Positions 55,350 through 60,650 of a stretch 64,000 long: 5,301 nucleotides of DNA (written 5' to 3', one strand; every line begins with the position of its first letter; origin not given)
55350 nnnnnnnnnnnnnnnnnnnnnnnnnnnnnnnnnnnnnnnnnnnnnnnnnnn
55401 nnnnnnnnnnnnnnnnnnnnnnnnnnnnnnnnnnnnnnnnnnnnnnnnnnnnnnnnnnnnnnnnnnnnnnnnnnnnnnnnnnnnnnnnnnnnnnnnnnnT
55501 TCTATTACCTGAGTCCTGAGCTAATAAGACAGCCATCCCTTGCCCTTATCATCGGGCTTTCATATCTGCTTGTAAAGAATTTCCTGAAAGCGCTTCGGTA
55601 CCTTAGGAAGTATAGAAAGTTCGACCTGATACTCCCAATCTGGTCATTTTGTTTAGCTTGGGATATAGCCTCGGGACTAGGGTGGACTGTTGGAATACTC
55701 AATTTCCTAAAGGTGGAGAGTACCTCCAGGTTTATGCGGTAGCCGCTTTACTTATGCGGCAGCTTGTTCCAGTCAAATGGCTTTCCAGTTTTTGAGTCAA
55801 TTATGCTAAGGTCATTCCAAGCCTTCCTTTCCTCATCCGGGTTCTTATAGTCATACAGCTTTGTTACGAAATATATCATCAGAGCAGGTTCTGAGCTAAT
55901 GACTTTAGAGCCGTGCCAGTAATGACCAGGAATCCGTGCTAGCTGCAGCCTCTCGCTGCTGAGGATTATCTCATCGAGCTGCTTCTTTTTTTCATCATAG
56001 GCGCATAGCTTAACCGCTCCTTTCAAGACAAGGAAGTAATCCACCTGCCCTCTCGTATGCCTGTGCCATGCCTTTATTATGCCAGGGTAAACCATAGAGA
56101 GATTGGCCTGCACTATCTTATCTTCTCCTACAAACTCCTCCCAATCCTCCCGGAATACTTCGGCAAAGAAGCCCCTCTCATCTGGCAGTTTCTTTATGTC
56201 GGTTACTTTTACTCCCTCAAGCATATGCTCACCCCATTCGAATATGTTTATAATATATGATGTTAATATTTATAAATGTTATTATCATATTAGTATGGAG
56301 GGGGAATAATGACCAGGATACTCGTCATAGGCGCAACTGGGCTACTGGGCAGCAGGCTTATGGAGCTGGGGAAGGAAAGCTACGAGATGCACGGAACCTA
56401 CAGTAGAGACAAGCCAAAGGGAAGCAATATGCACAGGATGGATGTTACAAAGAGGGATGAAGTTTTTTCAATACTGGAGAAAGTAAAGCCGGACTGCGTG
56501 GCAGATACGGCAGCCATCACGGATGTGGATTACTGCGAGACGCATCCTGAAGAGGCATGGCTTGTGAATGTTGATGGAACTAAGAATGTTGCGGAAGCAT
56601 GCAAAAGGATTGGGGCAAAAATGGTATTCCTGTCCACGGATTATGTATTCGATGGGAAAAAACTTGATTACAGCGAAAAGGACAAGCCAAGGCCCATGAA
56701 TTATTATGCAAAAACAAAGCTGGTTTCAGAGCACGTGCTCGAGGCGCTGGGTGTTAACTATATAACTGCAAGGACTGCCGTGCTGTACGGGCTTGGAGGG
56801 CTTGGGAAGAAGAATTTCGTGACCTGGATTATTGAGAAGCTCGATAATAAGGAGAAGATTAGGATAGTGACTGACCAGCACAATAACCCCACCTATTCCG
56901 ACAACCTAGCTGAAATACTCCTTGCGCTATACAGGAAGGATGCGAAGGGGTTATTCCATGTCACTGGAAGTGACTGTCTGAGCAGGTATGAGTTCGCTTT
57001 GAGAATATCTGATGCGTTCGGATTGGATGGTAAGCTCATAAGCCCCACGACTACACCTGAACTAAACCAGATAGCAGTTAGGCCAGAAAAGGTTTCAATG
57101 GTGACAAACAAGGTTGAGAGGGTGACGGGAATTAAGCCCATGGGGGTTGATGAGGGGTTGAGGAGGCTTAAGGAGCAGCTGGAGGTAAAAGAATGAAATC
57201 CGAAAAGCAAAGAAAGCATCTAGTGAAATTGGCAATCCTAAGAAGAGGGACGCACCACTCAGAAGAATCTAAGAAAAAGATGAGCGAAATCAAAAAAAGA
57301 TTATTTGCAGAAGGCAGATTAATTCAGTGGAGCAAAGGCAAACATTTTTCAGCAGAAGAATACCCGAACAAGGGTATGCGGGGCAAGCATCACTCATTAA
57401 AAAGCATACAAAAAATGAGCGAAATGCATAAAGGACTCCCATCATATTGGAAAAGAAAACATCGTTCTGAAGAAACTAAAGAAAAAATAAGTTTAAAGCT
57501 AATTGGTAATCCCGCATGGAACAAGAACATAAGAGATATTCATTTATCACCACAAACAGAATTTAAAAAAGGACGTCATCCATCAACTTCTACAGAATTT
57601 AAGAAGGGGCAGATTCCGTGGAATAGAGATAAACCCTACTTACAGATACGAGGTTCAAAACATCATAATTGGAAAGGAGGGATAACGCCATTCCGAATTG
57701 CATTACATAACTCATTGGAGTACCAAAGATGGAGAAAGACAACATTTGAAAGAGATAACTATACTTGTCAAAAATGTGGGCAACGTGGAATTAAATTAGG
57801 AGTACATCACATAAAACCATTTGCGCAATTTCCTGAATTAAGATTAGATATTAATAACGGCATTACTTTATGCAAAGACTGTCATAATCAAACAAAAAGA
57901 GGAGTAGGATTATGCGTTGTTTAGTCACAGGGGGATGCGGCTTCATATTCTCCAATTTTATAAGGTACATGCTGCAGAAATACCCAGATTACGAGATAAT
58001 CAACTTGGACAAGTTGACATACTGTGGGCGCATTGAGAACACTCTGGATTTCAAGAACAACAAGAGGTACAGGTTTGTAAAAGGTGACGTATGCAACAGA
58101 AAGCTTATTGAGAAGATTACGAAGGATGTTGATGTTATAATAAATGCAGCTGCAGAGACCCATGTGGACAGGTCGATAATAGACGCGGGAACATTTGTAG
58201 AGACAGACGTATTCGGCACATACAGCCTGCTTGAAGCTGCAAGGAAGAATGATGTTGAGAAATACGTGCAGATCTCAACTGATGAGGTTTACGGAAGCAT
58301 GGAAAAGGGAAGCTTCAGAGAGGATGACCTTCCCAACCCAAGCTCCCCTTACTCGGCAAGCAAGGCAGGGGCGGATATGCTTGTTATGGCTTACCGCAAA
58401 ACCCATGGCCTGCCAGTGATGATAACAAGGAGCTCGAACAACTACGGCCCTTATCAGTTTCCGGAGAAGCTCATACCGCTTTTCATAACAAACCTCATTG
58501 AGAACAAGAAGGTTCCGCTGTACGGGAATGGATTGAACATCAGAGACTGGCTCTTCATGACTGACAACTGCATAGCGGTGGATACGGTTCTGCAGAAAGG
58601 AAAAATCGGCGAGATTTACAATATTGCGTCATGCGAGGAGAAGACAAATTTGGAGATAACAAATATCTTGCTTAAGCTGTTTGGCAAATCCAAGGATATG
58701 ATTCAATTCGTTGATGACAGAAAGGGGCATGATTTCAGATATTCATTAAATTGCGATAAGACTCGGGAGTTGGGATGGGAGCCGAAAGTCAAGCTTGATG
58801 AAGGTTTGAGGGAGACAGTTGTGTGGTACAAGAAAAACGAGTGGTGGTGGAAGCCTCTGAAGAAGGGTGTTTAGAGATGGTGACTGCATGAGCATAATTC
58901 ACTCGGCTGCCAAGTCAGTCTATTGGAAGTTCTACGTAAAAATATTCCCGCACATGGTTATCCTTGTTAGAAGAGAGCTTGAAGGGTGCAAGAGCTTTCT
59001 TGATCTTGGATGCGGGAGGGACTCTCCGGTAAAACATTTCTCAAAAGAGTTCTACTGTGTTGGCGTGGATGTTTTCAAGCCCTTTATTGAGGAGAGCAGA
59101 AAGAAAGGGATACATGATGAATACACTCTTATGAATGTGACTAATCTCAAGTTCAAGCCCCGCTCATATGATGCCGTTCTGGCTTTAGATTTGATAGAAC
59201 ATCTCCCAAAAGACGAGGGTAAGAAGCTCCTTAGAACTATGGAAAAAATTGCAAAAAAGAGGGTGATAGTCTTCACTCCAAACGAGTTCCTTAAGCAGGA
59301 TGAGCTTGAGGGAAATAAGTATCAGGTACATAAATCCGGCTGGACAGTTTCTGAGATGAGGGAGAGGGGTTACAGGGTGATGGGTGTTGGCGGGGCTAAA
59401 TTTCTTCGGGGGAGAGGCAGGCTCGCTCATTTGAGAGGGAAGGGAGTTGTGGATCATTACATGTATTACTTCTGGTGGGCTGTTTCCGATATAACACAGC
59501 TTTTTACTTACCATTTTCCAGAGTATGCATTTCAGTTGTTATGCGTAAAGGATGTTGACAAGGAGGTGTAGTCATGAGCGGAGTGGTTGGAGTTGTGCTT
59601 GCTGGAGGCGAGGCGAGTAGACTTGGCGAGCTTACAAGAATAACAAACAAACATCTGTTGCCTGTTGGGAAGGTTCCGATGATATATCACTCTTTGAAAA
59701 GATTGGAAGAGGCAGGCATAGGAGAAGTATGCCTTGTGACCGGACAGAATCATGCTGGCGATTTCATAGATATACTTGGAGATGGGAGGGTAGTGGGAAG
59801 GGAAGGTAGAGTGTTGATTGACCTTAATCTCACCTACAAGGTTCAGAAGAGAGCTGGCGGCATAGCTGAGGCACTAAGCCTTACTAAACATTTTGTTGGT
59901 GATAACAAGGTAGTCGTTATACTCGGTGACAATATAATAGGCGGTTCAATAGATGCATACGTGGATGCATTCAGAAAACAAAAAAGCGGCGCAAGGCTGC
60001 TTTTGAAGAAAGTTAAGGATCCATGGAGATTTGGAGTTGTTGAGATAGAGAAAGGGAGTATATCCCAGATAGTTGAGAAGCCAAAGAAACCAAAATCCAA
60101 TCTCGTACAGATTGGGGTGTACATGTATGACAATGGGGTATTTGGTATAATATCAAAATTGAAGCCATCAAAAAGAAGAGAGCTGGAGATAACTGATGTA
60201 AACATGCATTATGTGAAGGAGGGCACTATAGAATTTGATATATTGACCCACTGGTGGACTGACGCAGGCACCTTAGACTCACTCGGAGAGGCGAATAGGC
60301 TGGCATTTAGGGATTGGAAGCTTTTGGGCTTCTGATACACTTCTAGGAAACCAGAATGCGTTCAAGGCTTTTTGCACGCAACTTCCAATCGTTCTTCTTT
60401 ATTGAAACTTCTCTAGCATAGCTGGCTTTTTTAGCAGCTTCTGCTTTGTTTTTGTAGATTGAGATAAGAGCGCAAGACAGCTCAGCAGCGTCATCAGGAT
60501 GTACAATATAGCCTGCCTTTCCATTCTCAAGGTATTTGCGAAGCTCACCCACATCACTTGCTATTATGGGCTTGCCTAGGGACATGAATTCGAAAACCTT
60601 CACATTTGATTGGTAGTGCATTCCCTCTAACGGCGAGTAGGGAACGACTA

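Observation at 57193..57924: NUMOD3-HNH homing-endonuclease gene inserted between rmlD and rmlB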

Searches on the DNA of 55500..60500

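Call 23: search_rna_families(source=window, start=55500, end=60500, threshold=evalue, max_evalue=1)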
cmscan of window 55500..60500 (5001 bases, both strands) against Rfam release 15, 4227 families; matches with E-value up to 1: 0.
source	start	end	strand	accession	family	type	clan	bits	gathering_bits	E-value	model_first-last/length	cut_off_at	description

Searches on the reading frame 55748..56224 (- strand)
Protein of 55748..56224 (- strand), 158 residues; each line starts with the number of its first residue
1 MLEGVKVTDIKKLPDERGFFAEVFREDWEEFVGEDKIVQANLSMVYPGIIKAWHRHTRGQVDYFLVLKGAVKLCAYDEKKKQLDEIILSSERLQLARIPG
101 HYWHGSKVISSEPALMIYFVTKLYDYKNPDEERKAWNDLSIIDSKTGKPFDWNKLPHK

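Call 4: search_protein_families(library=pfam, proteins=[window:55748-56224:-], max_evalue=0.01)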
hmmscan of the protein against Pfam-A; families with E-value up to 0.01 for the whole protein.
window:55748-56224:- (158 aa): 3 families
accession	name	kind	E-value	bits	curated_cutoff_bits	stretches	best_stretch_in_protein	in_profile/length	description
PF00908.23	dTDP_sugar_isom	-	6.9e-14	52.3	27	1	2-140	4-147/168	dTDP-4-dehydrorhamnose 3,5-epimerase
PF14667.12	Polysacc_synt_C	-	1.6e-09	38.3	28.7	1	15-130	3-109/111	Polysaccharide biosynthesis C-terminal domain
PF07883.17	Cupin_2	-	0.00013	22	27.2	1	45-117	5-67/70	Cupin domain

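Call 6: search_protein_families(library=ncbifam, proteins=[window:55748-56224:-], max_evalue=0.01)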
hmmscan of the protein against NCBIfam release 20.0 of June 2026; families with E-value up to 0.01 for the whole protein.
window:55748-56224:- (158 aa): 4 families
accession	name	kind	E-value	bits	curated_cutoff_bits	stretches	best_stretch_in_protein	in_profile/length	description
TIGR01221.1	rmlC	equivalog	5.1e-12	46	155.75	1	2-141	7-150/176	dTDP-4-dehydrorhamnose 3,5-epimerase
TIGR04366.1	cupin_WbuC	subfamily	7.8e-08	32.3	42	1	42-111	38-107/132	WbuC family cupin fold metalloprotein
NF047837.1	UDPAcbARedWbcJ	equivalog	0.0014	17.6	500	1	9-130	250-362/372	UDP-2-acetamido-2,6-beta-L-arabino-hexul-4-ose reductase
NF049940.1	MandnitrLy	equivalog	0.0032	17.3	140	1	34-85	31-80/130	(R)-mandelonitrile lyase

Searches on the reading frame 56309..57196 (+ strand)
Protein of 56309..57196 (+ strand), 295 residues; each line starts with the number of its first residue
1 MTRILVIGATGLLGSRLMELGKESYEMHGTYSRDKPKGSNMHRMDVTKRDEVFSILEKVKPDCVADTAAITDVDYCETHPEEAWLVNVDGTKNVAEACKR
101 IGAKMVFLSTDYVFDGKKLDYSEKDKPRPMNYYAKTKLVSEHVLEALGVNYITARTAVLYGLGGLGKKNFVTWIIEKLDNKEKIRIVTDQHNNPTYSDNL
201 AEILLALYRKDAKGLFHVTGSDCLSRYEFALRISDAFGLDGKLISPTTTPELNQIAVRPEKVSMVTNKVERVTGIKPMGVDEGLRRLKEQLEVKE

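Call 4: search_protein_families(library=pfam, proteins=[window:56309-57196:+], max_evalue=0.01)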
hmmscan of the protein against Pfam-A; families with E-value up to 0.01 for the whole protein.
window:56309-57196:+ (295 aa): 7 families
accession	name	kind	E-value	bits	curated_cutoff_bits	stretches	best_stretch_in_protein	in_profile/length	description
PF04321.23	RmlD_sub_bind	-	6.1e-72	242.5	27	1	3-290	2-284/287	RmlD substrate binding domain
PF01370.27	Epimerase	-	1.6e-32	113.3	20.9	1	4-211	1-228/240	NAD dependent epimerase/dehydratase family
PF16363.11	GDP_Man_Dehyd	-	4.2e-16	59.8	27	1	5-150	1-170/332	GDP-mannose 4,6 dehydratase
PF01073.25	3Beta_HSD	-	2.3e-14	53.5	22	1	37-203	45-224/280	3-beta hydroxysteroid dehydrogenase/isomerase family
PF02719.21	Polysacc_synt_2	-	2.2e-13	50.5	20.2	1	43-150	60-155/293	Polysaccharide biosynthesis protein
PF07993.18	NAD_binding_4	-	6.7e-08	32.4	20.1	1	62-148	90-192/258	Male sterility protein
PF13460.12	NAD_binding_10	-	0.00082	19.7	27.2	1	8-159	1-146/184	NAD(P)H-binding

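Call 6: search_protein_families(library=ncbifam, proteins=[window:56309-57196:+], max_evalue=0.01)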
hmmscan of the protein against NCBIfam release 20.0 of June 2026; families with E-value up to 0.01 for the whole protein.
window:56309-57196:+ (295 aa): 18 families
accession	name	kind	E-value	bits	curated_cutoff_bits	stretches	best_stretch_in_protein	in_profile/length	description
TIGR01214.1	rmlD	equivalog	3.2e-71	239.7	224.05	1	3-286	1-280/285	dTDP-4-dehydrorhamnose reductase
NF007440.0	PRK09987.1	equivalog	8.7e-28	97.5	308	1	40-275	34-277/299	dTDP-4-dehydrorhamnose reductase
TIGR01179.1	galE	equivalog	3.8e-12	45.7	262.3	1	4-147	2-159/332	UDP-glucose 4-epimerase GalE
TIGR01181.1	dTDP_gluc_dehyt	equivalog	1.3e-11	44.2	365.1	1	40-156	53-178/321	dTDP-glucose 4,6-dehydratase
TIGR03589.1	PseB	equivalog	8.4e-10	38.1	407.75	1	3-145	6-147/324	UDP-N-acetylglucosamine 4,6-dehydratase (inverting)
NF042423.1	oxyalk_red_Shew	equivalog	6.3e-09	35.3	580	1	2-148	9-161/331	2-alkyl-3-oxoalkanoate reductase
TIGR02622.1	CDP_4_6_dhtase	equivalog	4.5e-08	32.6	278.45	1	38-155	55-176/352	CDP-glucose 4,6-dehydratase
TIGR01746.1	Thioester-redct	subfamily_domain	1.3e-07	31.2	213.35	1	62-240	90-283/371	thioester reductase domain-containing protein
NF042422.1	oxyalk_red_OleD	equivalog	3.9e-06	26.5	580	1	3-210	2-217/329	2-alkyl-3-oxoalkanoate reductase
TIGR02197.1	heptose_epim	equivalog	6.4e-06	25.6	274.6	1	4-144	1-149/316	ADP-glyceromanno-heptose 6-epimerase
TIGR04130.1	FnlA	equivalog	2.2e-05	23.5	730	1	52-112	64-126/337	UDP-N-acetylglucosamine 4,6-dehydratase/5-epimerase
TIGR04180.1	EDH_00030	hypoth_equivalog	7.1e-05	22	475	1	41-143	53-155/297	NAD-dependent 4,6-dehydratase LegB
NF043036.1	ErythonDh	equivalog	0.00013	21.3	325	1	4-144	3-160/321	D-erythronate dehydrogenase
NF004520.0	PRK05865.1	equivalog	0.00037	18.5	1509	1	3-161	2-130/854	sugar epimerase family protein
NF058621.1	DiazavRedAvaA7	equivalog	0.00077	19.2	400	1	3-106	2-109/304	3-diazoavenalumate denitrifying reductase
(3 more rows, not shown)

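Call 15: find_related_loci(query=window:56309-57193:+, collection=genome_contigs, flank=4000)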
Query window:56309-57193:+ (295 aa) in genome_contigs; peptide patterns used: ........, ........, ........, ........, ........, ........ (x = any residue, [..] = any of these).
60 stretches matched a pattern; 29 encode a relative of the query (tblastn E <= 1e-3); 29 distinct loci.
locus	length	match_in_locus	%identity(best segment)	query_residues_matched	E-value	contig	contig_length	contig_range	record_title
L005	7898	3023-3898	93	1-292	0e+0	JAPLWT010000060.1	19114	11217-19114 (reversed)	MAG: Candidatus Micrarchaeota archaeon isolate LacPavin_0920_SED3_MAG_48_13 LacPavin_0920_SED3_scaffold_1043714, whole g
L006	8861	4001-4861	55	3-291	2e-102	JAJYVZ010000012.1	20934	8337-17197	MAG: Candidatus Micrarchaeota archaeon isolate FK2.bin61 NODE_3291_length_20934_cov_1.454607, whole genome shotgun seque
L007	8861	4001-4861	43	15-291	7e-76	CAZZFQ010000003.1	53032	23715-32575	MAG TPA_asm: uncultured Candidatus Bathyarchaeia archaeon isolate binchicken_co10_187 genome assembly, contig: NODE_150_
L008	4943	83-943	38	3-288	6e-67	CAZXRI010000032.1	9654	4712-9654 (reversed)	MAG TPA_asm: uncultured Methanosarcinales archaeon isolate SRP062349_co5_102 genome assembly, contig: NODE_3397_length_9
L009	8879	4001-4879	41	1-288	9e-66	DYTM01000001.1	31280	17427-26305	MAG TPA_asm: Methanomassiliicoccus sp. isolate DR5_59_6 Afr_mines_DR5_158_length_31280_cov_2_528263, whole genome shotgu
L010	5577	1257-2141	38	3-292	6e-64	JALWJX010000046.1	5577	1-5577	MAG: Candidatus Kapaibacterium sp. isolate M17_metabat1_scaf2bin.117 M17_NODE_20028_length_5577_cov_2.149358, whole geno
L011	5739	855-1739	38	3-292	1e-63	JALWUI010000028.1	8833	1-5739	MAG: Candidatus Kapaibacterium sp. isolate M2_metabat2_scaf2bin.264 M2_NODE_12088_length_8833_cov_2.845279, whole genome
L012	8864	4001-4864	36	4-295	2e-47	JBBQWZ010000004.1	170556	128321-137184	MAG: Bryobacterales bacterium isolate Co_metawrap_2088 Cmw_2088_k141_862497_length_170556_cov_16.9996, whole genome shot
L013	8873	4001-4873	33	3-289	4e-46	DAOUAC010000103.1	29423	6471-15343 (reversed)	MAG TPA_asm: Anaerolineaceae bacterium isolate H61_600 k121_382377, whole genome shotgun sequence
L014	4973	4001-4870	33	1-287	8e-46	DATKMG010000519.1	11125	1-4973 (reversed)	MAG TPA_asm: Terriglobia bacterium isolate SMAG_U14705 k141_2546727, whole genome shotgun sequence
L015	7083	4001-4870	31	1-287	2e-43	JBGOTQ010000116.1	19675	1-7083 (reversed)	MAG: Terriglobia bacterium isolate OBJ_0618_7090110_159 k141_1273250_length_19675_cov_13.0014, whole genome shotgun sequ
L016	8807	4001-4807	33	3-282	1e-41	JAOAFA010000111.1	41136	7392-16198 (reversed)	MAG: Deltaproteobacteria bacterium isolate SKW273 k141_1484809, whole genome shotgun sequence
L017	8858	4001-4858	31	4-290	8e-34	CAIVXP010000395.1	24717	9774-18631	MAG: Akkermansiaceae bacterium isolate Loclat_bin-04994 genome assembly, contig: bin-04994:395/405, whole genome shotgun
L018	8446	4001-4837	31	5-293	2e-31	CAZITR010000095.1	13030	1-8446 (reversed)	MAG TPA_asm: uncultured Verrucomicrobiales bacterium isolate SRP187154_co1_338 genome assembly, contig: NODE_6341_length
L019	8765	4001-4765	30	44-290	4e-31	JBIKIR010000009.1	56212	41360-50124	MAG: Luteolibacter sp. isolate ME2014-06-10_3300042385_group5_bin49 Rohwer_bin2729_scaffold_110_c1, whole genome shotgun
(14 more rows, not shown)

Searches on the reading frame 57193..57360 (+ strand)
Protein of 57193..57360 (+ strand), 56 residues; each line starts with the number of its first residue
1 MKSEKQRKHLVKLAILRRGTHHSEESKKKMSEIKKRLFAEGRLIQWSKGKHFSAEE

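Call 31: search_protein_families(library=pfam, proteins=[window:57193-57360:+], max_evalue=10)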
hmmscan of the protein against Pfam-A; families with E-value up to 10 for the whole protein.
seq(56 aa): 1 family
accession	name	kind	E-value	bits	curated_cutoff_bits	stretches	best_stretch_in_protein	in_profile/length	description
PF07460.16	NUMOD3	-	0.008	16.5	20.4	1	19-35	1-17/37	NUMOD3 motif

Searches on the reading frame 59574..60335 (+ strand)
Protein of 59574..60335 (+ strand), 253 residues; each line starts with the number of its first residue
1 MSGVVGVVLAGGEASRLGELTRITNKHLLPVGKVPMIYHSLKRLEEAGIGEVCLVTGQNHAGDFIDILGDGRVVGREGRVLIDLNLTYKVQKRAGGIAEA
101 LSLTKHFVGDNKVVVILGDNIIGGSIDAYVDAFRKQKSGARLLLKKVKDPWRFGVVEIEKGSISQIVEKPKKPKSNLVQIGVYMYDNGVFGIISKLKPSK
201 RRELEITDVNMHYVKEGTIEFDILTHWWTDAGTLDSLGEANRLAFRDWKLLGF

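Call 4: search_protein_families(library=pfam, proteins=[window:59574-60335:+], max_evalue=0.01)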
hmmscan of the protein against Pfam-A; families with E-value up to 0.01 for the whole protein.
window:59574-60335:+ (253 aa): 3 families
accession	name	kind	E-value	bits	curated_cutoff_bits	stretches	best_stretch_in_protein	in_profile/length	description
PF00483.29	NTP_transferase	-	3e-50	171.5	21.2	1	6-242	2-240/245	Nucleotidyl transferase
PF12804.13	NTP_transf_3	-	2.3e-11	44.5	27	1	6-120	1-96/160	MobA-like NTP transferase domain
PF02348.25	CTP_transf_3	-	0.0048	17.2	22.6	1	21-92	11-82/217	Cytidylyltransferase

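Call 6: search_protein_families(library=ncbifam, proteins=[window:59574-60335:+], max_evalue=0.01)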
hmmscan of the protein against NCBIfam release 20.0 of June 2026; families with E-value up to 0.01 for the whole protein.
window:59574-60335:+ (253 aa): 37 families (the best 25 are shown)
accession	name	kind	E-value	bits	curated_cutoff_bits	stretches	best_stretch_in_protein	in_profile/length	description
TIGR01208.1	rmlA_long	equivalog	1.4e-59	201.8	320.25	1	6-244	2-234/353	glucose-1-phosphate thymidylyltransferase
TIGR01207.1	rmlA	equivalog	8.7e-55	185.8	360.65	1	6-242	2-234/286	glucose-1-phosphate thymidylyltransferase RfbA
NF012024.0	PRK15480.1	equivalog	2.6e-47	161.3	588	1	5-242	5-238/292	glucose-1-phosphate thymidylyltransferase RfbA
TIGR03992.1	Arch_glmU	subfamily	6.2e-42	143.9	292.1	1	6-245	3-228/393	bifunctional sugar-1-phosphate nucleotidylyltransferase/acetyltransferase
NF041313.1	UDPGP_AglF_Halo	equivalog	2.3e-35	122.1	400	1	6-242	3-232/234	UTP--glucose-1-phosphate uridylyltransferase AglF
NF041173.1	Sug_nt_acttase_Thmprot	equivalog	1.1e-26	93.7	600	1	7-244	4-227/405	bifunctional sugar-1-phosphate nucleotidylyltransferase/acetyltransferase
NF052502.1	man1P_GTase_Rv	exception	7.2e-26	90.9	440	1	7-198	4-187/352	mannose-1-phosphate guanylyltransferase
TIGR01099.1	galU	equivalog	2.1e-20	73.4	326.8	1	84-220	94-241/261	UTP--glucose-1-phosphate uridylyltransferase GalU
NF003670.0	PRK05293.1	equivalog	8.6e-16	57.8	470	1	3-241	4-255/382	glucose-1-phosphate adenylyltransferase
NF045761.1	NAMPUrTaseMurU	equivalog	7.9e-15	55.3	250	1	7-242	4-225/226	N-acetylmuramate alpha-1-phosphate uridylyltransferase MurU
TIGR02623.1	G1P_cyt_trans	equivalog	2.4e-14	53.4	300.25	2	101-198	110-204/255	glucose-1-phosphate cytidylyltransferase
TIGR02091.1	glgC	equivalog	4.7e-14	52.2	424.9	1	4-241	1-256/364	glucose-1-phosphate adenylyltransferase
NF049965.1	GlMnHpPGnyltfHddC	equivalog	1.4e-09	38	300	1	7-193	4-175/221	D-glycero-D-manno-heptose 1-phosphate guanosyltransferase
TIGR01173.1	glmU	equivalog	7.3e-09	35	366.85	1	7-217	4-206/452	bifunctional UDP-N-acetylglucosamine diphosphorylase/glucosamine-1-phosphate N-acetyltransferase GlmU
NF009928.0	PRK13389.1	equivalog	8.3e-09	35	548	1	91-222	109-257/302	UTP--glucose-1-phosphate uridylyltransferase GalU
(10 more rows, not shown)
